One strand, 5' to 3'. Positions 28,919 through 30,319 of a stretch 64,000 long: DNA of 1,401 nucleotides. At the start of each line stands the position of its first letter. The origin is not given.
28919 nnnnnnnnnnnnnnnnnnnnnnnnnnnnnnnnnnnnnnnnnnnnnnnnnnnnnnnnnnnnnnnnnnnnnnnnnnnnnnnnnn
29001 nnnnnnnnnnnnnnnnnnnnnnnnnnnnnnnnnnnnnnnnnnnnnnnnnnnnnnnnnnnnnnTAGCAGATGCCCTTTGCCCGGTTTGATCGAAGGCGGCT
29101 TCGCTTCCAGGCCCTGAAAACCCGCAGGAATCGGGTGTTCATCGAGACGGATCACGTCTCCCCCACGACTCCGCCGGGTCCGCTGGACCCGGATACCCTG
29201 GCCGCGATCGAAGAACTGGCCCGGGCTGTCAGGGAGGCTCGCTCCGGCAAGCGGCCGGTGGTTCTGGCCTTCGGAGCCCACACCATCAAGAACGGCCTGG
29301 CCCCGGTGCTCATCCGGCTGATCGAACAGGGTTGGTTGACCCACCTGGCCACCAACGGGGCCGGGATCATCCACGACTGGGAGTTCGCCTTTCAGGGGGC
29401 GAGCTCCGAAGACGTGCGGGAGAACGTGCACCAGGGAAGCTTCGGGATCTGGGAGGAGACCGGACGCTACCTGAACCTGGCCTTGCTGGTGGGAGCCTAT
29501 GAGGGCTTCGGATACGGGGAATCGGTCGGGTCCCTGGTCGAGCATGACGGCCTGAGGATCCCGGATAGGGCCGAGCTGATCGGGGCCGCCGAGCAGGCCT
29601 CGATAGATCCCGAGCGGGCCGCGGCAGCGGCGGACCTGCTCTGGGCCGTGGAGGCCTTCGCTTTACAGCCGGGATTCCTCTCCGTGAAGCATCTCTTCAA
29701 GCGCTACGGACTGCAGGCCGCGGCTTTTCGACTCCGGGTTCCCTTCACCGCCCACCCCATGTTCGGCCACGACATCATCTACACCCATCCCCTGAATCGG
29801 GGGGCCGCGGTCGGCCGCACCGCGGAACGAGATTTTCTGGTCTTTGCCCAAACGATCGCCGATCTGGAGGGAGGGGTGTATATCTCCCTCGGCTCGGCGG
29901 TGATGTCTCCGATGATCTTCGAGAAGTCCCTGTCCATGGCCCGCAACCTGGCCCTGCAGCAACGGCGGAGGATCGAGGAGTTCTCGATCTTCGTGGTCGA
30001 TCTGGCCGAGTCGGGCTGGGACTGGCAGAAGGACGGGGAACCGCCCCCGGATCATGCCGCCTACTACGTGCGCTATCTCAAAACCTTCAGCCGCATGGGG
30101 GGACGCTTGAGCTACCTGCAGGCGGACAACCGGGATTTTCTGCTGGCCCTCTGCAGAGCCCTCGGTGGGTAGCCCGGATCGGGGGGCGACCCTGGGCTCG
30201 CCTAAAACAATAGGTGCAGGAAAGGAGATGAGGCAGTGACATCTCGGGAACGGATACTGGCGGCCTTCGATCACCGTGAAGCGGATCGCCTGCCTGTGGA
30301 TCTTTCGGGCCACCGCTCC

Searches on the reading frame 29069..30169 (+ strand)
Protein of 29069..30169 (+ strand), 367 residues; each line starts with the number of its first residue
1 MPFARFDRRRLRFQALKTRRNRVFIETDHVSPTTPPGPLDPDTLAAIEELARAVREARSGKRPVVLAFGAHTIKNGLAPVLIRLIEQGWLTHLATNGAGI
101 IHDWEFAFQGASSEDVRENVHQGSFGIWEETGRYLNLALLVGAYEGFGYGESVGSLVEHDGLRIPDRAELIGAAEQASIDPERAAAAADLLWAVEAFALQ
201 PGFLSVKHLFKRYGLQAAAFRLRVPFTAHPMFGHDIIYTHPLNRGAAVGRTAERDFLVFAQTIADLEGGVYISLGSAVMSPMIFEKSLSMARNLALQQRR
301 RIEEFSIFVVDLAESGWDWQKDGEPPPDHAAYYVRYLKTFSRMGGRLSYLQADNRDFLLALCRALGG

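Call 9: search_protein_families(library=pfam, proteins=[window:29069-30169:+], max_evalue=0.001)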
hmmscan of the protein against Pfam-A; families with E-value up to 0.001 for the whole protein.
window:29069-30169:+ (367 aa): 0 families

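Call 12: search_protein_families(library=ncbifam, proteins=[window:29069-30169:+], max_evalue=0.01)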
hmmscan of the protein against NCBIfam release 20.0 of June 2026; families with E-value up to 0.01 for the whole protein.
window:29069-30169:+ (367 aa): 1 family
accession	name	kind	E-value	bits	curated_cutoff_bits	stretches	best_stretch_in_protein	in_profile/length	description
NF052581.1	GSU2086_dom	subfamily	5.8e-96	321.6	250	1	6-363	2-300/301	GSU2086 family protein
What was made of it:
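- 29069..30172 (+): GSU2086-family protein (367 aa), the conserved partner of the fusion. It has a weak deoxyhypusine-synthase/ArgZ-C-like Rossmann fold and unknown function. NCBIfam NF052581, 321.6 bits against a cut-off of 250 (call 12).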

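Call 15: search_solved_structures(query=window:29069-30169:+, max_evalue=1, show_alignments=1)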
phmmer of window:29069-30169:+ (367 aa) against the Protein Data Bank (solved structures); distinct sequences matched with E-value up to 1: 0.

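Call 28: find_homologous_proteins(query=window:29069-30169:+, max_evalue=0.001)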
Query window:29069-30169:+ (367 aa): 6144 proteins with E <= 0.001 among 8000 candidates; the best 120 are listed.
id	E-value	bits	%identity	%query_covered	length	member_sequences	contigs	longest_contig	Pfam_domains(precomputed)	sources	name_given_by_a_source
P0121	8.7e-244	827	100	100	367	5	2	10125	-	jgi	-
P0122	1.7e-215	733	89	100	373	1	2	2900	-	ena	-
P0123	3.4e-204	696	84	99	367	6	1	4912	-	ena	-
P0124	2.1e-201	687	84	99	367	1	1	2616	-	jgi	jgi:hypothetical protein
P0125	8.9e-201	685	83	99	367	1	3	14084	-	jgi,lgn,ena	-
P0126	2.7e-200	683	82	100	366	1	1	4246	-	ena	-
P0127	1.0e-199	682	83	99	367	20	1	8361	-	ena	-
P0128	1.5e-199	681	84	99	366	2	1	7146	-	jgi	-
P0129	3.4e-199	680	82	100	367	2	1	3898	-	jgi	jgi:hypothetical protein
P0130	9.6e-199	678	82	99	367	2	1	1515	-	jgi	jgi:hypothetical protein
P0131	5.0e-198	676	82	99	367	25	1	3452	-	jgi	jgi:hypothetical protein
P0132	4.2e-197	673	81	99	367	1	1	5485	-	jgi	jgi:hypothetical protein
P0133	1.3e-196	671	83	97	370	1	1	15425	-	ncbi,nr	ncbi:MAG: hypothetical protein JXB06_11265 [Spirochaetales bacterium]|nr:hypothetical protein [Spiro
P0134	2.5e-195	667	80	97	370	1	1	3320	-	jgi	jgi:hypothetical protein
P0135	5.4e-195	666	80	100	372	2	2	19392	-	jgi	jgi:hypothetical protein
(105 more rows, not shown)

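Call 41: predict_structure(alignment_id=A2)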
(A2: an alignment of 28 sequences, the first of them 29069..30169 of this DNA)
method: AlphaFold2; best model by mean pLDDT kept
length: 367 residues; sequences in the alignment: 28
mean_pLDDT: 90.3   pTM: 0.89
mean pLDDT of the five models: 90.3, 89.7, 89.6, 87.7, 86.9
residues with pLDDT >= 90: 273; 70-90: 58; 50-70: 32; < 50: 4
segments of 3 or more residues with pLDDT < 50: none
pLDDT, mean of each block of 10 residues (from residue 1): 89 95 94 93 93 98 95 92 98 93 97 89 93 98 97 98 98 97 97 97 98 97 93 83 92 95 96 72 86 94 92 58 61 58 83 91 89
secondary structure, 60 per line:
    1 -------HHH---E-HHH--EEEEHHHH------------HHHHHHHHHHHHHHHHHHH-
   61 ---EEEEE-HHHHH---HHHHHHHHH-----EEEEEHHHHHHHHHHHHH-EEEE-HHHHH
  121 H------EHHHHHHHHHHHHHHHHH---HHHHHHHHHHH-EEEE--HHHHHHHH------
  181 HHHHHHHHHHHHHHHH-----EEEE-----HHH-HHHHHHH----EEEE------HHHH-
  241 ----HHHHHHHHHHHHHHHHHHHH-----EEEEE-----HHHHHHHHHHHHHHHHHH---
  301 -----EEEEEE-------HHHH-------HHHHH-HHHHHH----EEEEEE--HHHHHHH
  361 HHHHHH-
elements in order: E21-24 H25-28 H41-59 E64-68 H70-74 H78-86 E92-96 H97-109 E111-114 H116-121 H129-145 H149-159 E161-164 H167-174 H181-196 E202-205 H215-221 E226-229 H236-239 H245-264 E270-274 H280-297 E306-311 H319-322 H330-334 H336-341 E346-351 H354-366
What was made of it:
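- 29069..30172 (+): AF2 pLDDT 90.3 (call 41).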

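Call 45: fold_search(model_id=the predicted structure, library=pdb)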
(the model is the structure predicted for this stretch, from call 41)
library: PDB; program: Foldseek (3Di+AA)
matches with E <= 10: 751; with E <= 0.001: 60
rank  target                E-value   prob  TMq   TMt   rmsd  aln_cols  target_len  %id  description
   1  8put_A                1.1e-06  1.00  0.43  0.49   8.8       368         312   12  IF5A in complex with Deoxyhypusine synthase (released 2024-07-03)
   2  7cmc_A                1.5e-06  1.00  0.47  0.54   8.9       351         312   12  CRYSTAL STRUCTURE OF DEOXYHYPUSINE SYNTHASE FROM PYROCOCCUS HORIKOSHII (released 2020-09-02)
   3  7cmc_C                1.7e-06  1.00  0.46  0.55   9.0       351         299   10  CRYSTAL STRUCTURE OF DEOXYHYPUSINE SYNTHASE FROM PYROCOCCUS HORIKOSHII (released 2020-09-02)
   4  7cmc_D                1.7e-06  1.00  0.43  0.51   9.6       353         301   12  CRYSTAL STRUCTURE OF DEOXYHYPUSINE SYNTHASE FROM PYROCOCCUS HORIKOSHII (released 2020-09-02)
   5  3c2q_A                3.1e-06  1.00  0.42  0.47  10.0       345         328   13  Crystal structure of conserved putative LOR/SDH protein from Methanococcus maripaludis S2 (released 2008-02-05)
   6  3c2q_B                8.4e-06  1.00  0.42  0.45  10.1       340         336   12  Crystal structure of conserved putative LOR/SDH protein from Methanococcus maripaludis S2 (released 2008-02-05)
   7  7cmc_B                9.3e-06  1.00  0.43  0.52   9.6       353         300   12  CRYSTAL STRUCTURE OF DEOXYHYPUSINE SYNTHASE FROM PYROCOCCUS HORIKOSHII (released 2020-09-02)
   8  6juy_C                2.4e-05  1.00  0.41  0.24   8.4       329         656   13  Crystal Structure of ArgZ, apo structure, an Arginine Dihydrolase from the Ornithine-Ammonia Cycle in Cyanobacteria (released 2020-01-15)
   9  6dft_L                2.4e-05  1.00  0.42  0.48  10.3       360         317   12  Trypanosoma brucei deoxyhypusine synthase (released 2018-08-08)
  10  6lrg_A                3.1e-05  1.00  0.43  0.25   8.1       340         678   13  Crystal Structure of the Ternary Complex of AgrE with Ornithine and NAD+ (released 2020-04-01)
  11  6juy_A                3.6e-05  1.00  0.40  0.24   9.0       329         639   14  Crystal Structure of ArgZ, apo structure, an Arginine Dihydrolase from the Ornithine-Ammonia Cycle in Cyanobacteria (released 2020-01-15)
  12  6dft_J                3.6e-05  1.00  0.44  0.49  10.7       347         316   11  Trypanosoma brucei deoxyhypusine synthase (released 2018-08-08)
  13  6lrh_A                4.0e-05  1.00  0.40  0.23   8.8       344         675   13  Crystal Structure of the Binary Complex of AgrE C264A mutant with L-arginine (released 2020-04-01)
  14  6juy_D                4.5e-05  1.00  0.40  0.25   8.2       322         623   13  Crystal Structure of ArgZ, apo structure, an Arginine Dihydrolase from the Ornithine-Ammonia Cycle in Cyanobacteria (released 2020-01-15)
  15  6dft_D                6.4e-05  1.00  0.47  0.53   8.5       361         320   12  Trypanosoma brucei deoxyhypusine synthase (released 2018-08-08)
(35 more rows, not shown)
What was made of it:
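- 29069..30172 (+): Foldseek best hits are DHS and LOR/SDH, E 1e-6, TM 0.43-0.55 (call 45).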

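Call 53: search_protein_families(library=pfam, proteins=[window:29069-30169:+], max_evalue=10)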
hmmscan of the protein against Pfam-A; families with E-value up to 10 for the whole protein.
window:29069-30169:+ (367 aa): 2 families
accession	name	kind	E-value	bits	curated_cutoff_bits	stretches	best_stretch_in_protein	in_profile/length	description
PF21570.3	ArgZ-like_C_2nd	-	0.004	17.3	27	1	49-112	2-65/213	Arginine dihydrolase ArgZ-like, C-terminal, Rossmann fold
PF01916.23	DS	-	0.027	14.2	27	1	51-110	20-80/288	Deoxyhypusine synthase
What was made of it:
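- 29069..30172 (+): Pfam gives weak ArgZ-like_C_2nd and DS hits (call 53).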

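Call 64: search_protein_representatives(protein=window:29069-30169:+)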
Query: 367 residues. Proteins with E-value up to 0.001 (for the whole library): 1966; up to 1e-10: 1235; up to 1e-30: 293. The best 150 are listed.
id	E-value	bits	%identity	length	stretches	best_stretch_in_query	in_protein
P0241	2.8e-160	550.1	46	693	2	1-314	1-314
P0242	9.3e-142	489.2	61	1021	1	5-367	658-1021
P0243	3.8e-112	391.8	49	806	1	5-365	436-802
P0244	1.8e-110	386.3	53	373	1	1-365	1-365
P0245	2.4e-106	372.7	51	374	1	6-364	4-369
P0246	5.9e-106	371.4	57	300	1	77-365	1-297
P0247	2.5e-104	366.1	47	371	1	5-361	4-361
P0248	5.1e-104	365.1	51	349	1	6-361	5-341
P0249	3.2e-103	362.4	57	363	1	6-362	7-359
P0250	7.6e-102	357.9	52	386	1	5-365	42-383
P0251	8.2e-100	351.2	47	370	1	1-365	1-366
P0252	1.9e-99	350.0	46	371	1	5-365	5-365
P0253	5.6e-96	338.6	50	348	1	6-326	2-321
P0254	3.0e-93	329.6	59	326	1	6-259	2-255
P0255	1.2e-92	327.6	47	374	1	1-362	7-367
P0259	1.8e-84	300.7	45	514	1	4-363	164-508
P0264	2.4e-82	293.8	47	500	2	6-166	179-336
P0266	1.4e-77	278.0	45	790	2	6-162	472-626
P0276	5.7e-64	233.3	39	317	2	211-365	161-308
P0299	1.1e-50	189.6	39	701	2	1-160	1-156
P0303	3.7e-50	187.8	43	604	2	214-364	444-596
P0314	3.7e-47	178.0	41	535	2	210-340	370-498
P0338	5.2e-44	167.6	46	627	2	1-158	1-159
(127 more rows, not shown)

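Call 65: search_protein_families(library=pfam, proteins=[P0241, P0242, P0243, P0259, P0264, P0266, P0299, P0303, P0314, P0338], max_evalue=0.001)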
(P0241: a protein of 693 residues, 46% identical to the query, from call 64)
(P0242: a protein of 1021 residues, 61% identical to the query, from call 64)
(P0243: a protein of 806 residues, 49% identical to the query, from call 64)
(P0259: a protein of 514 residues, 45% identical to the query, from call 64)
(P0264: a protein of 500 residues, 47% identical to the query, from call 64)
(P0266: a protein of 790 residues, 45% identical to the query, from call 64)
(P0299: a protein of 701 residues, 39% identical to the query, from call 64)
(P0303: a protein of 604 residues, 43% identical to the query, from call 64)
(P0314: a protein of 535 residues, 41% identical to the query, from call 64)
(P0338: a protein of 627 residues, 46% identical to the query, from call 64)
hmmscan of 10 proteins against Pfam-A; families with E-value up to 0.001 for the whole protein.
P0241 (693 aa): 2 families
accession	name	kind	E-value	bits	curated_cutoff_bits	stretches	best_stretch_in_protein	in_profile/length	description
PF01916.23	DS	-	0.0003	20.6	27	0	61-110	31-80/288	Deoxyhypusine synthase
PF21570.3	ArgZ-like_C_2nd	-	0.00067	19.8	27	0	382-443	2-63/213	Arginine dihydrolase ArgZ-like, C-terminal, Rossmann fold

P0242 (1021 aa): 2 families
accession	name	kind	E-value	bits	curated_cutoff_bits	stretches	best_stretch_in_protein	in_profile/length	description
PF00294.29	PfkB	-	5.8e-25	88.7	25.8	1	32-331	4-292/302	pfkB family carbohydrate kinase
PF00702.32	Hydrolase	-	1.5e-12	48.7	26.4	1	385-589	1-182/191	haloacid dehalogenase-like hydrolase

P0243 (806 aa): 4 families
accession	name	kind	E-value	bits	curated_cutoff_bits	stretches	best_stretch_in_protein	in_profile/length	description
PF13377.12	Peripla_BP_3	-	1.6e-24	87.3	26.5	1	145-315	1-167/167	Periplasmic binding protein-like domain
PF12833.13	HTH_18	-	3e-17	63.1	33.6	1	347-423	3-79/80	Helix-turn-helix domain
PF00165.29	HTH_AraC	-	9.4e-08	32.4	26.6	1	388-422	8-41/42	Bacterial regulatory helix-turn-helix proteins, AraC family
PF22177.2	PBP1_XylR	-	0.00012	22.7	27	0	75-120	35-80/98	XylR N-terminal domain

P0259 (514 aa): 2 families
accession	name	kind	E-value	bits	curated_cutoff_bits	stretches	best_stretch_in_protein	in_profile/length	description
PF01467.32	CTP_transf_like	-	4.7e-16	59.6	21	1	25-153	1-133/133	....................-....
PF21570.3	ArgZ-like_C_2nd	-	4.3e-05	23.7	27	1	206-267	1-62/213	Arginine dihydrolase ArgZ-like, C-terminal, Rossmann fold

P0264 (500 aa): 2 families
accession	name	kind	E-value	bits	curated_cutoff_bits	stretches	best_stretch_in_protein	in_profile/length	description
PF01467.32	CTP_transf_like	-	8.5e-23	81.5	21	1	29-156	1-133/133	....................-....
PF21570.3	ArgZ-like_C_2nd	-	0.00024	21.3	27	1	221-281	2-62/213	Arginine dihydrolase ArgZ-like, C-terminal, Rossmann fold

P0266 (790 aa): 4 families
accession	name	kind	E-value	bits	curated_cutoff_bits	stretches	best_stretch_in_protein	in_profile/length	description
PF01937.24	ARMT1-like_dom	-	3.2e-38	132.1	25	1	42-274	39-300/311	Damage-control phosphatase ARMT1-like domain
PF01467.32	CTP_transf_like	-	9.5e-19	68.4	21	1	332-457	2-132/133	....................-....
PF21570.3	ArgZ-like_C_2nd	-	5e-05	23.5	27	1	516-577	4-65/213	Arginine dihydrolase ArgZ-like, C-terminal, Rossmann fold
PF01916.23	DS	-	0.00015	21.6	27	1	512-577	16-82/288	Deoxyhypusine synthase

P0299 (701 aa): 1 family
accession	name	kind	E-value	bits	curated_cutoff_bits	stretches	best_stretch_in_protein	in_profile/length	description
PF00294.29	PfkB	-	9.6e-29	101.1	25.8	1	414-680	28-290/302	pfkB family carbohydrate kinase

P0303 (604 aa): 3 families
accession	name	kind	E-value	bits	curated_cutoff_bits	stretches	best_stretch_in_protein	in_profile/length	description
PF00702.32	Hydrolase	-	3.4e-14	54.1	26.4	1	15-211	3-185/191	haloacid dehalogenase-like hydrolase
PF12710.13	HAD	-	0.00014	22.8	27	1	16-206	1-181/189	haloacid dehalogenase-like hydrolase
PF13419.12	HAD_2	-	0.00018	22.1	23.8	0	16-217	1-172/178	Haloacid dehalogenase-like hydrolase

P0314 (535 aa): 2 families
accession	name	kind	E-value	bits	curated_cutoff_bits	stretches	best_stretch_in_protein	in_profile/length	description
PF13580.11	SIS_2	-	1.8e-11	44.6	27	1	55-151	36-138/138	SIS domain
PF01380.27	SIS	-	1.3e-05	25.4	25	0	113-170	50-106/131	SIS domain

P0338 (627 aa): 2 families
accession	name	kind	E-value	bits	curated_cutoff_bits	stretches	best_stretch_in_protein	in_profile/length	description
PF13231.12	PMT_2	-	1.5e-05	25.7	26.1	1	207-338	21-157/160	Dolichyl-phosphate-mannose-protein mannosyltransferase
PF21570.3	ArgZ-like_C_2nd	-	0.00014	22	27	1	51-113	3-65/213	Arginine dihydrolase ArgZ-like, C-terminal, Rossmann fold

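Call 66: search_protein_families(library=ncbifam, proteins=[P0259, P0264, P0266, P0299, P0303, P0314, P0338], max_evalue=0.00001)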
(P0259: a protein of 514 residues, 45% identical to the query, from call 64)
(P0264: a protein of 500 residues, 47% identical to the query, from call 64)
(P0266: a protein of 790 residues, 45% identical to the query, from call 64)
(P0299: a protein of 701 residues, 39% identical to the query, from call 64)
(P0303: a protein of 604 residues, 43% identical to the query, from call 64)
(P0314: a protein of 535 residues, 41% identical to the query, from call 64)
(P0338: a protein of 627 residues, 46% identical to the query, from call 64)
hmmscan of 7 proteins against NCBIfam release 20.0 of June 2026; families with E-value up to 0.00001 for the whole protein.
P0259 (514 aa): 6 families
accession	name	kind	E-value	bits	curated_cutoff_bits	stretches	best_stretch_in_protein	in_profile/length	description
NF052581.1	GSU2086_dom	subfamily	4.4e-87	292.4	250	1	166-508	2-300/301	GSU2086 family protein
TIGR02199.1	rfaE_dom_II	equivalog_domain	7e-45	152.4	181.5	1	12-155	2-143/144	D-glycero-beta-D-manno-heptose 1-phosphate adenylyltransferase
NF008454.0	PRK11316.1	equivalog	2.1e-38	132.1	521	1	4-157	323-474/475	bifunctional D-glycero-beta-D-manno-heptose-7-phosphate kinase/D-glycero-beta-D-manno-heptose 1-phosphate adenylyltransferase HldE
TIGR00125.1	cyt_tran_rel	domain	1.5e-16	60.3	27.7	1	23-87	1-62/65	adenylyltransferase/cytidyltransferase family protein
TIGR01518.1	g3p_cytidyltrns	equivalog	1e-06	28.9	165.4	1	25-91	2-66/125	glycerol-3-phosphate cytidylyltransferase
NF001985.0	PRK00777.1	subfamily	6e-06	26.4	104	0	26-83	9-64/157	pantetheine-phosphate adenylyltransferase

P0264 (500 aa): 6 families
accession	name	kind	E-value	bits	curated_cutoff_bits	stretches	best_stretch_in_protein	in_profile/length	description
NF052581.1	GSU2086_dom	subfamily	5.8e-88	295.3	250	1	179-494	2-300/301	GSU2086 family protein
TIGR02199.1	rfaE_dom_II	equivalog_domain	6.4e-49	165.5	181.5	1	17-158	3-143/144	D-glycero-beta-D-manno-heptose 1-phosphate adenylyltransferase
NF008454.0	PRK11316.1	equivalog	6.3e-43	147.1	521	1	7-157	322-471/475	bifunctional D-glycero-beta-D-manno-heptose-7-phosphate kinase/D-glycero-beta-D-manno-heptose 1-phosphate adenylyltransferase HldE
TIGR00125.1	cyt_tran_rel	domain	4.1e-18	65.3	27.7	1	27-93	1-64/65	adenylyltransferase/cytidyltransferase family protein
TIGR01518.1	g3p_cytidyltrns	equivalog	1.2e-10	41.6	165.4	1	28-122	1-94/125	glycerol-3-phosphate cytidylyltransferase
NF001985.0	PRK00777.1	subfamily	3.5e-07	30.4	104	1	27-85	6-62/157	pantetheine-phosphate adenylyltransferase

P0266 (790 aa): 8 families
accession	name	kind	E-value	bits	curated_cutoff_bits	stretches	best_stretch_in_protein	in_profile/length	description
NF052581.1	GSU2086_dom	subfamily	7.6e-91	304.8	250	1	472-786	2-300/301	GSU2086 family protein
TIGR02199.1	rfaE_dom_II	equivalog_domain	4.5e-50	169.2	181.5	1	320-460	4-143/144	D-glycero-beta-D-manno-heptose 1-phosphate adenylyltransferase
NF008454.0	PRK11316.1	equivalog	7.8e-46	156.7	521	1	307-462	320-474/475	bifunctional D-glycero-beta-D-manno-heptose-7-phosphate kinase/D-glycero-beta-D-manno-heptose 1-phosphate adenylyltransferase HldE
NF040824.1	damage_ctl_Phtase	equivalog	4.1e-44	151.1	440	1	57-278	53-273/282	damage-control phosphatase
NF041594.1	dam_ctlPhtase_Archglob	equivalog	1.5e-26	93.5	500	1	53-265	49-263/287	damage-control phosphatase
TIGR00125.1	cyt_tran_rel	domain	6.5e-14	51.9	27.7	1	329-388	1-57/65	adenylyltransferase/cytidyltransferase family protein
TIGR01518.1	g3p_cytidyltrns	equivalog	3.5e-07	30.4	165.4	1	330-397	1-66/125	glycerol-3-phosphate cytidylyltransferase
NF001985.0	PRK00777.1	subfamily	7.4e-06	26.1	104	0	330-388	7-63/157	pantetheine-phosphate adenylyltransferase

P0299 (701 aa): 15 families
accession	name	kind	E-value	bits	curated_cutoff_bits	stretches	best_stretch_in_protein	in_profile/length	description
NF052581.1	GSU2086_dom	subfamily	6.1e-124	413.5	250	1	6-310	2-300/301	GSU2086 family protein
TIGR02198.1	rfaE_dom_I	equivalog_domain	2.2e-46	158.4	345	1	377-682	5-299/315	D-glycero-beta-D-manno-heptose-7-phosphate kinase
NF008454.0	PRK11316.1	equivalog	1.8e-28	99.4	521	1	379-690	10-304/475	bifunctional D-glycero-beta-D-manno-heptose-7-phosphate kinase/D-glycero-beta-D-manno-heptose 1-phosphate adenylyltransferase HldE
TIGR02152.1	D_ribokin_bact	equivalog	1.1e-16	61.1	299.65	1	571-681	177-282/298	ribokinase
TIGR03828.1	pfkB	equivalog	6.7e-15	54.9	292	1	511-681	116-283/305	1-phosphofructokinase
TIGR03168.1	1-PFK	subfamily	4.5e-14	52.1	216.4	1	510-681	115-283/305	hexose kinase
NF008353.0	PRK11142.1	equivalog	9.4e-10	38.5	341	1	573-680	182-284/307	ribokinase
NF006957.1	PRK09434.1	equivalog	9.7e-10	38.4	450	1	605-674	206-275/302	fructokinase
NF007321.0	PRK09813.1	equivalog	5.1e-09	36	247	0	597-681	172-256/261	fructoselysine 6-kinase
NF007068.0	PRK09513.1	equivalog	1.6e-08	34.1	432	1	419-680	37-286/312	1-phosphofructokinase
TIGR04382.1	myo_inos_iolC_N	equivalog_domain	6.4e-08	32.2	300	0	600-681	210-291/309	5-dehydro-2-deoxygluconokinase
NF053626.1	RibKinHalex1628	equivalog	2.2e-06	27.4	330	0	422-476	39-92/293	ATP-dependent ribose-1-phosphate kinase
NF007416.0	PRK09954.1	equivalog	2.5e-06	26.7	561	0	420-480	92-151/362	sugar kinase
NF041164.1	NucKinThplmales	equivalog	3.1e-06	26.6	450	1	608-682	200-274/295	nucleoside kinase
NF041320.1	pfkB_Halo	equivalog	7.3e-06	25.6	400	0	595-692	193-286/302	1-phosphofructokinase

P0303 (604 aa): 1 family
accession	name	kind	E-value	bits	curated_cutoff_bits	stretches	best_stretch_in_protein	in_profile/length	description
NF052581.1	GSU2086_dom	subfamily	6.1e-107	357.6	250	1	289-596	2-301/301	GSU2086 family protein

P0314 (535 aa): 6 families
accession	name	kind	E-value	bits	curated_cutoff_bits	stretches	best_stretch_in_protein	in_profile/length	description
NF052581.1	GSU2086_dom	subfamily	8.2e-113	376.9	250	1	219-525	2-300/301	GSU2086 family protein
NF010546.0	PRK13936.1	equivalog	6.9e-21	74.9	276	1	60-195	49-192/197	phosphoheptose isomerase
TIGR00441.1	gmhA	equivalog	1.5e-20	73.8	209.45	1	59-191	16-153/154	D-sedoheptulose 7-phosphate isomerase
NF001628.0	PRK00414.1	equivalog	8.1e-20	71.3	265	1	60-188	50-183/192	D-sedoheptulose 7-phosphate isomerase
NF010547.0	PRK13938.1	equivalog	2.2e-17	63.3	320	1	54-189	46-185/196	D-sedoheptulose 7-phosphate isomerase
NF008138.0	PRK10886.1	equivalog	5.1e-11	42.7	352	1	60-155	47-148/196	DnaA initiator-associating protein DiaA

P0338 (627 aa): 1 family
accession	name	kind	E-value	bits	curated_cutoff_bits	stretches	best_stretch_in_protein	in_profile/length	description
NF052581.1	GSU2086_dom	subfamily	4.4e-61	207.1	250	1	6-217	2-215/301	GSU2086 family protein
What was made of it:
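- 29069..30172 (+): Fusions to the pathway modules are in calls 64-66.
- In other lineages that family is fused to rfaE_dom_I-like kinase, rfaE_dom_II-like nucleotidyltransferase, GmhA-like SIS, HAD, and once to the whole kinase-HAD fusion (calls 64-66).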

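Call 67: find_homologous_proteins(query=P0276, max_evalue=1e-10)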
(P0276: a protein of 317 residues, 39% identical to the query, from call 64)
Query P0276 (317 aa): 596 proteins with E <= 1e-10 among 1055 candidates; the best 120 are listed.
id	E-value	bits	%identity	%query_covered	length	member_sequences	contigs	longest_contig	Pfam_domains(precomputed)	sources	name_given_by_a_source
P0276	5.9e-214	727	100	100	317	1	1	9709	PF01916.24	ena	-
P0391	4.6e-177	606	84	98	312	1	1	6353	-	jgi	jgi:deoxyhypusine synthase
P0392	5.8e-151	520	72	98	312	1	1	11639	-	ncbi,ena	-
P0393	1.2e-144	499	67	99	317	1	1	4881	-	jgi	-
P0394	1.6e-71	259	37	97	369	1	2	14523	-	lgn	-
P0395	4.9e-70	254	41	97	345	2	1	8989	-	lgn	-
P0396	1.6e-68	249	44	94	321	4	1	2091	-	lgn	-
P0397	1.8e-68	249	37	97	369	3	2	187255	-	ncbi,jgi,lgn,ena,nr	ncbi:MAG TPA: hypothetical protein VMV47_07835 [Bacteroidales bacterium]|nr:hypothetical protein [Ba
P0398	2.7e-68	248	36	96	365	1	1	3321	PF21570.4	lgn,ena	-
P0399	1.3e-67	246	37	97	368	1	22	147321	-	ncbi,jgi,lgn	jgi:hypothetical protein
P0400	1.4e-67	246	37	97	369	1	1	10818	-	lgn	-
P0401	1.4e-67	246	37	98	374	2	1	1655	-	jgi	jgi:hypothetical protein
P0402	1.5e-67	246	37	97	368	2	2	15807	-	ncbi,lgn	-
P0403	2.3e-67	245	37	97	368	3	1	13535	-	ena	-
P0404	6.7e-67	244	37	98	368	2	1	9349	-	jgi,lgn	jgi:hypothetical protein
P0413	1.8e-65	239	43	95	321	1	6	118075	PF21570.4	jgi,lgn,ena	-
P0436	2.1e-64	236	38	97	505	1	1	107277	PF01467.33,PF21570.4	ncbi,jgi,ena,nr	ncbi:adenylyltransferase/cytidyltransferase family protein [archaeon]|jgi:rfaE bifunctional protein 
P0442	4.6e-64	235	38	93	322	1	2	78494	-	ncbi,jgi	-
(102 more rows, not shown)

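Call 68: find_encoding_contigs(protein=P0413, flank=7000, max_places=1)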
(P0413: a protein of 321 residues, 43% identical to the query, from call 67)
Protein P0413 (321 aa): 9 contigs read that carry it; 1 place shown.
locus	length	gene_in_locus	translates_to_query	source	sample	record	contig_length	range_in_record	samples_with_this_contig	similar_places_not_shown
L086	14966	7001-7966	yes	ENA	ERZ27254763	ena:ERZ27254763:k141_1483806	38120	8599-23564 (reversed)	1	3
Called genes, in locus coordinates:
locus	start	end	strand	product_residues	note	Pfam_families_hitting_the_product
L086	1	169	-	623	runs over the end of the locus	-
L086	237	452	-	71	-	-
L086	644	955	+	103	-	-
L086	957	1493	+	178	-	PF01015:Ribosomal_S3Ae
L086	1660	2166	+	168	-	PF01300:Sua5_yciO_yrdC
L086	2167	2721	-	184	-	PF22090:Gins51_C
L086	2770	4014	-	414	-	PF01676:Metalloenzyme, PF10143:PhosphMutase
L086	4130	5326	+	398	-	PF13245:AAA_19 (faint), PF02881:SRP54_N (weak), PF00448:SRP54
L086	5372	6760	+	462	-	PF02881:SRP54_N, PF00448:SRP54, PF01656:CbiA (weak), PF02978:SRP_SPB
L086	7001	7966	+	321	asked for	PF21570:ArgZ-like_C_2nd (faint)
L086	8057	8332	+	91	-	-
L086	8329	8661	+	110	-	-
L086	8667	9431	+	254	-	PF01163:RIO1 (weak)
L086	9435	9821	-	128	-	PF01850:PIN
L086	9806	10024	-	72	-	PF04014:MazE_antitoxin (weak)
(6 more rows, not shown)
